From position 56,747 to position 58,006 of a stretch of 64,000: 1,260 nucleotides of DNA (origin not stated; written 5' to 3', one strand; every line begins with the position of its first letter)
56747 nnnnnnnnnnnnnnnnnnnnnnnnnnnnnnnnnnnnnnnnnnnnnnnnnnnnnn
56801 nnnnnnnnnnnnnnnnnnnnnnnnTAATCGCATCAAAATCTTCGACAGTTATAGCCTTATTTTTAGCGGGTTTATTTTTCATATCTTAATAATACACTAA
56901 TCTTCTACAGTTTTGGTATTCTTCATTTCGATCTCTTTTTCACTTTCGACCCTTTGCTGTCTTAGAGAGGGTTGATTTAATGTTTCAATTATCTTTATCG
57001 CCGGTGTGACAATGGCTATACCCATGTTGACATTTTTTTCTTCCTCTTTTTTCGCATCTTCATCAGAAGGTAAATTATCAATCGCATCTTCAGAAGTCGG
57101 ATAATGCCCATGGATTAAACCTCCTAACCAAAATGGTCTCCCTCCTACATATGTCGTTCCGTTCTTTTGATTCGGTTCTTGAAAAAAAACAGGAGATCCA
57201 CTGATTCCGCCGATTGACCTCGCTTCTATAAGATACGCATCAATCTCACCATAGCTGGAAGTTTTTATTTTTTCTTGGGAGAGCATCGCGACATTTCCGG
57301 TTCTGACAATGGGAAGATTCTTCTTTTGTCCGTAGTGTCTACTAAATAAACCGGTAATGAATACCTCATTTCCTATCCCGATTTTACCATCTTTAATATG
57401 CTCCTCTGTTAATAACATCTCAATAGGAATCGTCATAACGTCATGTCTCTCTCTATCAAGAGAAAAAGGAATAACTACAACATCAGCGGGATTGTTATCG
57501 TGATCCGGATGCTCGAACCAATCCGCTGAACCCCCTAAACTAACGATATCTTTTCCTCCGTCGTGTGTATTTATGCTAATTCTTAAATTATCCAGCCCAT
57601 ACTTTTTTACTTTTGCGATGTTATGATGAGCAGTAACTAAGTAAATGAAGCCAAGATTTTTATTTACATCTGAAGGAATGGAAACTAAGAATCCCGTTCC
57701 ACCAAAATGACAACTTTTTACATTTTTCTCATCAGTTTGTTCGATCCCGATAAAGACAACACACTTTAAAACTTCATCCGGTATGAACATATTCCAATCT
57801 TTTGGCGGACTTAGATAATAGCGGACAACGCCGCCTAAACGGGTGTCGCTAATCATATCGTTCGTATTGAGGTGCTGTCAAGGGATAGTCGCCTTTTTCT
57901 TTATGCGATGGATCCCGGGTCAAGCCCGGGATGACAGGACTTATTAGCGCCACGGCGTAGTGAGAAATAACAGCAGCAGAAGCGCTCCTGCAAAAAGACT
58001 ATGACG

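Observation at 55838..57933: Recent IS1595-family insertion carrying a passenger trypsin-like protease, landed inside a family-A repeat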

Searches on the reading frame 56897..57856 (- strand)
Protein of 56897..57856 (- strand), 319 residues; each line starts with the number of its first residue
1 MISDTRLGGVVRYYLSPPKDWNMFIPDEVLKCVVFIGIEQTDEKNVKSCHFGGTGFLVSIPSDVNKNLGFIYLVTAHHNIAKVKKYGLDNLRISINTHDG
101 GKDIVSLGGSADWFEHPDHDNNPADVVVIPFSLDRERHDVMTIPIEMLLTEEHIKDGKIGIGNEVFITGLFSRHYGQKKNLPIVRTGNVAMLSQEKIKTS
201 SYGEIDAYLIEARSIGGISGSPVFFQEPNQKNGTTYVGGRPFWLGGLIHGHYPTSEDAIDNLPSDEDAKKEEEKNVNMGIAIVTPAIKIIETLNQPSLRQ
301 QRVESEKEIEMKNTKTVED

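Call 3: search_protein_families(library=pfam, proteins=[window:56897-57856:-], max_evalue=0.1)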
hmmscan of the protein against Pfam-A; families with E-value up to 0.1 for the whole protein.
window:56897-57856:- (319 aa): 1 family
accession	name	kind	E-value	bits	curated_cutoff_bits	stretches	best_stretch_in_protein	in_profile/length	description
PF13365.12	Trypsin_2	-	0.0016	19.6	27.6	1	53-224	1-135/144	Trypsin-like peptidase domain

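Call 12: search_protein_families(library=padloc, proteins=[window:56897-57856:-], max_evalue=1)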
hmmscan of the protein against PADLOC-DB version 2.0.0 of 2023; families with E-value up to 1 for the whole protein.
window:56897-57856:- (319 aa): 2 families
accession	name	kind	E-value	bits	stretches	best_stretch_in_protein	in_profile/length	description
PDLC05022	PDC-S45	-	5.6e-19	66.2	1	29-294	20-283/293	-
PDLC03855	LmuA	-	3.6e-05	21.3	1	47-227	15-160/425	-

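Call 13: search_protein_families(library=ncbifam, proteins=[window:56897-57856:-], max_evalue=1)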
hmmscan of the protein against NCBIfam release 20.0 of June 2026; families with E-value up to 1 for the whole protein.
window:56897-57856:- (319 aa): 0 families

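Call 14: search_protein_families(library=phrogs, proteins=[window:56897-57856:-], max_evalue=1)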
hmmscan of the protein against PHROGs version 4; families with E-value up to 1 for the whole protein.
window:56897-57856:- (319 aa): 1 family
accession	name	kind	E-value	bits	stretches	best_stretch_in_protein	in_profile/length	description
phrog_7688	-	unknown function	5e-22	79.3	1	51-302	24-281/288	-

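Call 16: find_homologous_proteins(query=window:56897-57856:-)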
Query window:56897-57856:- (319 aa): 1248 proteins with E <= 0.001 among 2369 candidates; the best 120 are listed.
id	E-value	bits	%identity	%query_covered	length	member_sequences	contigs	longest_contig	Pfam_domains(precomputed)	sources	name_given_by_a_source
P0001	3.6e-214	728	100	100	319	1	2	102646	-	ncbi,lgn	-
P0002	2.0e-105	371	59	92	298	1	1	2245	-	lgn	-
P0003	8.6e-102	359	57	90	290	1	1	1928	-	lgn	-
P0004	1.0e-88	316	52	100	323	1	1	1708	-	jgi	jgi:hypothetical protein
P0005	6.5e-86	306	51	100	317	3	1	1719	-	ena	-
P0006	1.6e-84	302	48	97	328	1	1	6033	-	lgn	-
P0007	1.1e-83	299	49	100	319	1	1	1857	-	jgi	jgi:hypothetical protein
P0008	2.2e-78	282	50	90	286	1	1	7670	-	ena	-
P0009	1.5e-77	279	49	92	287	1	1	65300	-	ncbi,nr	ncbi:MAG: hypothetical protein KGI58_02145 [Patescibacteria group bacterium]|nr:hypothetical protein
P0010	5.1e-76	274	51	92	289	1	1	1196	PF13365.13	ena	-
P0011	8.8e-75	270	50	89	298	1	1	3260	-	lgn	-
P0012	1.6e-71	259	48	93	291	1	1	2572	-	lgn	-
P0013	3.8e-71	258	47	90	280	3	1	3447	-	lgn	-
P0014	5.6e-70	254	47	90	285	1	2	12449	-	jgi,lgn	jgi:hypothetical protein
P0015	2.9e-69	252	44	98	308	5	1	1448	-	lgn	-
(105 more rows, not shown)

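Call 17: find_encoding_contigs(protein=P0001, flank=10000, max_places=4)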
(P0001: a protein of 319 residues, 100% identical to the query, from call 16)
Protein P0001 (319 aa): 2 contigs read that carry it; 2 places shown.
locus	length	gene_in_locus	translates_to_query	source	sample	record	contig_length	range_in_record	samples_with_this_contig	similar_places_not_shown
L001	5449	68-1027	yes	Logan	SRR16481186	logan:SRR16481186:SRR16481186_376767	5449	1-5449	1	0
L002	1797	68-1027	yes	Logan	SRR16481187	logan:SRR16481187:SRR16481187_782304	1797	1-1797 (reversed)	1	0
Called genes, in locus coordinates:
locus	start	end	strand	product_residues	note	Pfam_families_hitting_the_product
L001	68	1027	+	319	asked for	-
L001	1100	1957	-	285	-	PF12760:Zn_ribbon_IS1595, PF12762:DDE_Tnp_IS1595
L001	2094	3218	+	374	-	PF13365:Trypsin_2 (weak), PF13180:PDZ_2, PF17820:PDZ_6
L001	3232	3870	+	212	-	-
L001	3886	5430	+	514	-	PF04932:Wzy_C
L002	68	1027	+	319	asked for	-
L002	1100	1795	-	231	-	?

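Call 18: find_encoding_contigs(protein=P0002, flank=5000, max_places=4)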
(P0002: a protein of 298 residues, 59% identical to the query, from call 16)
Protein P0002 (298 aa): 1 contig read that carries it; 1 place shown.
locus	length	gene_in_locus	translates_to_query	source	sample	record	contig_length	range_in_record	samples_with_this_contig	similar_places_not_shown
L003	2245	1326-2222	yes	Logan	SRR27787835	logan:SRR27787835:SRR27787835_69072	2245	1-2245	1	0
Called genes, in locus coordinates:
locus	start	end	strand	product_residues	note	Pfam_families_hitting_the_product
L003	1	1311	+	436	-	?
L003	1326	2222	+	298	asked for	-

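Call 19: find_encoding_contigs(protein=P0003, flank=5000, max_places=4)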
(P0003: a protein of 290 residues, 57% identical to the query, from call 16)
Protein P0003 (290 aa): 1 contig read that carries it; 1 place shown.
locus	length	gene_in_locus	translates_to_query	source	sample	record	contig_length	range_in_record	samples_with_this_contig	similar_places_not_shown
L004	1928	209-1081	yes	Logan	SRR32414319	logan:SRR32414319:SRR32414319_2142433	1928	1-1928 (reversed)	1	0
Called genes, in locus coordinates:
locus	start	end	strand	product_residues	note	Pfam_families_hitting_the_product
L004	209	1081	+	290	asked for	-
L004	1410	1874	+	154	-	-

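Call 21: search_protein_families(library=pfam, proteins=[L003:1-1311:+, L004:1410-1874:+], max_evalue=0.1)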
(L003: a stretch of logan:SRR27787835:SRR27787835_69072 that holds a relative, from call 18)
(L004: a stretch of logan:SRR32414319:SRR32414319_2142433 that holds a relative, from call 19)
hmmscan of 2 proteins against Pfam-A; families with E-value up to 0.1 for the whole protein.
L003:1-1311:+ (436 aa): 2 families
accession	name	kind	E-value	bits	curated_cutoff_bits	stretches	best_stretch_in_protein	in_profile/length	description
PF00152.25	tRNA-synt_2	-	3.4e-74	250.1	25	1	116-429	3-306/308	tRNA synthetases class II (D, K and N)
PF01336.31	tRNA_anti-codon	-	5.8e-14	52.2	27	1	21-98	1-73/75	OB-fold nucleic acid binding domain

L004:1410-1874:+ (154 aa): 0 families

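Call 36: search_protein_families(library=pfam, alignment_id=A2, max_evalue=0.001)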
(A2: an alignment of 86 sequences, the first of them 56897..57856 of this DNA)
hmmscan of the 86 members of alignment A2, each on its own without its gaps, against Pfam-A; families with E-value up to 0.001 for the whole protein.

A. member 1, window:56897-57856:- (319 aa): 0 families

B. families by the number of members that match (of 86 scanned): 26 families (the first 25 are shown)
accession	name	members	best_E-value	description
PF10546.14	P63C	3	4e-30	P63C domain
PF12762.13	DDE_Tnp_IS1595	2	8.1e-45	ISXO2-like transposase domain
PF01850.27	PIN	2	3.6e-12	PIN domain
PF12760.12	Zn_ribbon_IS1595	2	8.9e-10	Transposase zinc-ribbon domain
PF13411.12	MerR_1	2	6.5e-09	MerR HTH family regulatory protein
PF13365.12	Trypsin_2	2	1.6e-06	Trypsin-like peptidase domain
PF00376.29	MerR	2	0.00035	MerR family regulatory protein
PF13701.12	DDE_Tnp_1_4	1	1.7e-133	Transposase DDE domain group 1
PF06114.19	Peptidase_M78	1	1.6e-23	IrrE N-terminal-like domain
PF22091.2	DUF6941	1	1.2e-21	Family of unknown function (DUF6941)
PF13274.11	SocA_Panacea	1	1.6e-20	Antitoxin SocA-like, Panacea domain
PF01609.27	DDE_Tnp_1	1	8.6e-18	Transposase DDE domain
PF04607.23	RelA_SpoT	1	1.2e-16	Region found in RelA / SpoT proteins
PF02963.22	EcoRI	1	9.1e-15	Restriction endonuclease EcoRI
PF08861.15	DUF1828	1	2.8e-14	Domain of unknown function DUF1828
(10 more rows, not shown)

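Call 37: search_protein_families(library=padloc, alignment_id=A2, max_evalue=0.00001)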
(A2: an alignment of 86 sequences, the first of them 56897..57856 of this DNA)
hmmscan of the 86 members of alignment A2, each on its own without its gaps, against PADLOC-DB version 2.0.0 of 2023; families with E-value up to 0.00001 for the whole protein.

A. member 1, window:56897-57856:- (319 aa): 1 family
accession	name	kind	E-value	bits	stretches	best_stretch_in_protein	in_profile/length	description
PDLC05022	PDC-S45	-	5.6e-19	66.2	1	29-294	20-283/293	-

B. families by the number of members that match (of 86 scanned): 21 families
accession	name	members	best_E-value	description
PDLC05022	PDC-S45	3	5.5e-25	-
PDLC04999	PDC-S33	1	6.2e-108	-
PDLC04141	capP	1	3.9e-31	capP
PDLC03949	RmrA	1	1.4e-18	-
PDLC03946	RmrA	1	3.3e-16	-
PDLC03954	RmrA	1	3.8e-16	-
PDLC03551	REase_II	1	3e-15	Type II restriction enzyme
PDLC03944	RmrA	1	3.7e-14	-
PDLC03945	RmrA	1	4.2e-14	-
PDLC03947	RmrA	1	1e-13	-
PDLC04776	PDC-M69B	1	8.5e-13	-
PDLC03948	RmrA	1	3e-12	-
PDLC03953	RmrA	1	5.7e-12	-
PDLC03950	RmrA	1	6.8e-12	-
PDLC04539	PDC-M24B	1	2e-10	-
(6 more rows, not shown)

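Call 52: search_solved_structures(query=A4, max_evalue=1)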
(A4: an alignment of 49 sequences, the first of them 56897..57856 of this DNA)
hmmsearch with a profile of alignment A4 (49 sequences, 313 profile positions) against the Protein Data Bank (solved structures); distinct sequences matched with E-value up to 1: 2.
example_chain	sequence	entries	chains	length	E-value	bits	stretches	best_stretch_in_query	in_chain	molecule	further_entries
9zpq_A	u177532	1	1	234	0.5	12.6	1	41-108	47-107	Periplasmic serine protease DO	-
9zqg_A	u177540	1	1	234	0.5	12.6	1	41-108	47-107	Periplasmic serine protease DO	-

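Call 53: find_related_loci(query=A4, collection=metagenome_contigs, flank=4000)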
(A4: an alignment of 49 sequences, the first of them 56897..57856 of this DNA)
Query A4 (319 aa) in metagenome_contigs; peptide patterns used: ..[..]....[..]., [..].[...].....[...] (x = any residue, [..] = any of these).
600 stretches matched a pattern (row limit reached: there are more); 446 encode a relative of the query (tblastn E <= 1e-3); the best 80 are kept; 80 distinct loci.
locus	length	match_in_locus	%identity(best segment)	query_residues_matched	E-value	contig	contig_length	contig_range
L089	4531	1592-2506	51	1-318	6e-93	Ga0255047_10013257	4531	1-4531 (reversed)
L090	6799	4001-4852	44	14-318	4e-71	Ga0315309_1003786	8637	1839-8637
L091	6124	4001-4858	43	23-319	4e-70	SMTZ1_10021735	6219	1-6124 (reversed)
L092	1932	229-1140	45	1-307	7e-73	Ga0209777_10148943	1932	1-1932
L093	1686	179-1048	45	4-310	4e-73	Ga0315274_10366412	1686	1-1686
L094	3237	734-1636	45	1-316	5e-70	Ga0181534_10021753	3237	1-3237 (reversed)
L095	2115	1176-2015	47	23-316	2e-71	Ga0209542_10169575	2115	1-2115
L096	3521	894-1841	44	1-314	2e-69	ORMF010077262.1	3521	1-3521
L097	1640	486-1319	44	4-302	3e-72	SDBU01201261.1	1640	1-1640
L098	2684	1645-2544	42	4-319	6e-70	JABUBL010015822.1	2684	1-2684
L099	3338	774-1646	42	4-305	3e-68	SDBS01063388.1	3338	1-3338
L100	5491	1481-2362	43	1-302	2e-67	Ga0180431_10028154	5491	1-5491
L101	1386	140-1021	41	4-319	1e-71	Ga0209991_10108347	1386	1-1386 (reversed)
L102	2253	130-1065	40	1-318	3e-69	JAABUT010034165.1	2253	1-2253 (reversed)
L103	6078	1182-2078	41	4-319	6e-67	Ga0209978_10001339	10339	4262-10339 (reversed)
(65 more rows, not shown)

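Call 56: predict_structure(alignment_id=A4)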
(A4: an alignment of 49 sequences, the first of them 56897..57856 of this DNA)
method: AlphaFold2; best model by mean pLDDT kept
length: 319 residues; sequences in the alignment: 49
mean_pLDDT: 90.1   pTM: 0.89
mean pLDDT of the five models: 90.1, 89.9, 89.6, 88.6, 88.3
residues with pLDDT >= 90: 229; 70-90: 64; 50-70: 22; < 50: 4
segments of 3 or more residues with pLDDT < 50: 267-269
pLDDT, mean of each block of 10 residues (from residue 1): 87 88 90 96 93 96 94 97 93 97 91 95 98 96 97 96 95 83 95 94 96 86 95 83 96 73 54 62 98 98 96 74
secondary structure, 60 per line:
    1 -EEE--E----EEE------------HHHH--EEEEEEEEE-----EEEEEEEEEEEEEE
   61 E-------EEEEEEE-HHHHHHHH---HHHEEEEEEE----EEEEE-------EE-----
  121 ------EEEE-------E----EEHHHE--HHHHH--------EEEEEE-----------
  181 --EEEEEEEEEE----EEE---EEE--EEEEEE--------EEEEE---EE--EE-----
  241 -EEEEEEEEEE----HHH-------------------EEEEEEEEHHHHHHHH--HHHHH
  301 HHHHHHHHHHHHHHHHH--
elements in order: E2-4 E12-14 H27-30 E33-41 E47-61 E69-75 H77-84 E91-97 E102-106 E127-130 H151-155 E164-169 E183-192 E197-199 E203-205 E208-213 E222-226 E242-251 E278-285 H286-293 H296-317

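Call 59: list_cluster_members(proteins=[P0001, P0121])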
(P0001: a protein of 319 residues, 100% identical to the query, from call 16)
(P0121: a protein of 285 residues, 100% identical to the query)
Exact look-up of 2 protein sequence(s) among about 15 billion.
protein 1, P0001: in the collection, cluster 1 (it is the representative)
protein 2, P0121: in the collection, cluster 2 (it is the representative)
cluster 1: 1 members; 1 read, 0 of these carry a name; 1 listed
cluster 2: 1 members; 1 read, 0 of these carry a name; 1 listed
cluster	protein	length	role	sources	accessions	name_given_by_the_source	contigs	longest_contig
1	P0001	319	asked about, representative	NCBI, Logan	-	-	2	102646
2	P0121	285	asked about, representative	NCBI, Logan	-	-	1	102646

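Call 61: fold_search(model_id=the predicted structure, library=pdb)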
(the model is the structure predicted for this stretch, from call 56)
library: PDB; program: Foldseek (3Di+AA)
matches with E <= 10: 715; with E <= 0.001: 349
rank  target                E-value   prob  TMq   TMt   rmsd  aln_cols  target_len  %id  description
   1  2ocv_B                6.7e-08  1.00  0.45  0.57   6.8       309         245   11  Structural basis of Na+ activation mimicry in murine thrombin (released 2007-04-10)
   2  5mjt_H                7.5e-08  1.00  0.46  0.57   6.7       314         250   10  Thrombin Mutant A190S in complex with (S) -1 - ((R) -2-amino-3,3-diphenylpropanoyl) -N- (3-chlorobenzyl) pyrrolidine-2 (released 2017-12-20)
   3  3lgi_B                7.9e-08  1.00  0.46  0.62   6.5       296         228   15  Structure of the protease domain of DegS (DegS-deltaPDZ) at 1.65 A (released 2010-08-25)
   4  1uvt_H                7.9e-08  1.00  0.47  0.58   6.2       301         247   12  BOVINE THROMBIN--BM14.1248 COMPLEX (released 1997-11-19)
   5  1z8j_B                8.3e-08  1.00  0.45  0.56   6.6       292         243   12  Crystal structure of the thrombin mutant G193P bound to PPACK (released 2005-05-17)
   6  8se7_F                1.1e-07  1.00  0.43  0.65   5.4       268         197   15  HTRA-1 PDSA bound to CKP 1A8 (released 2024-07-03)
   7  8se8_D                1.1e-07  1.00  0.43  0.65   5.7       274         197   15  HTRA-1 PD/SA bound to CKP 1G10 (released 2024-07-03)
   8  2pgb_B                1.2e-07  1.00  0.46  0.56   6.5       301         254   10  Inhibitor-free human thrombin mutant C191A-C220A (released 2007-07-17)
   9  8se7_K                1.4e-07  1.00  0.42  0.65   6.1       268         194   16  HTRA-1 PDSA bound to CKP 1A8 (released 2024-07-03)
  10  1b7x_B                1.4e-07  1.00  0.44  0.55   6.7       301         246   14  STRUCTURE OF HUMAN ALPHA-THROMBIN Y225I MUTANT BOUND TO D-PHE-PRO-ARG-CHLOROMETHYLKETONE (released 1999-03-02)
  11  8sdp_A                1.4e-07  1.00  0.43  0.62   6.0       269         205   15  HTRA-1 PDSA bound to CKP 3A7 (released 2024-07-03)
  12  1aht_H                1.4e-07  1.00  0.46  0.56   6.5       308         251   11  CRYSTAL STRUCTURE OF HUMAN ALPHA-THROMBIN COMPLEXED WITH HIRUGEN AND P-AMIDINOPHENYLPYRUVATE AT 1.6 ANGSTROMS RESOLUTI (released 1996-03-17)
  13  6ew9_C                1.7e-07  1.00  0.47  0.49   5.5       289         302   14  CRYSTAL STRUCTURE OF DEGS STRESS SENSOR PROTEASE IN COMPLEX WITH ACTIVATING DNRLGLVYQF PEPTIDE (released 2018-04-25)
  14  4zks_U                1.9e-07  1.00  0.46  0.58   6.3       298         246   11  The crystal structure of upain-1-W3A in complex with inactive uPA (uPA-S195A) at pH7.4 (released 2016-05-18)
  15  5l6n_H                1.9e-07  1.00  0.44  0.54   6.6       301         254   12  Disulfated madanin-thrombin complex (released 2017-03-29)
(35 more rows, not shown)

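Call 68: search_dna_similar(query=window:56897-57856:-, collection=phages, mode=protein, max_rows=20)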
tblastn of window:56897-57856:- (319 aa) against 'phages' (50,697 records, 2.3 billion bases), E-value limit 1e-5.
No match.
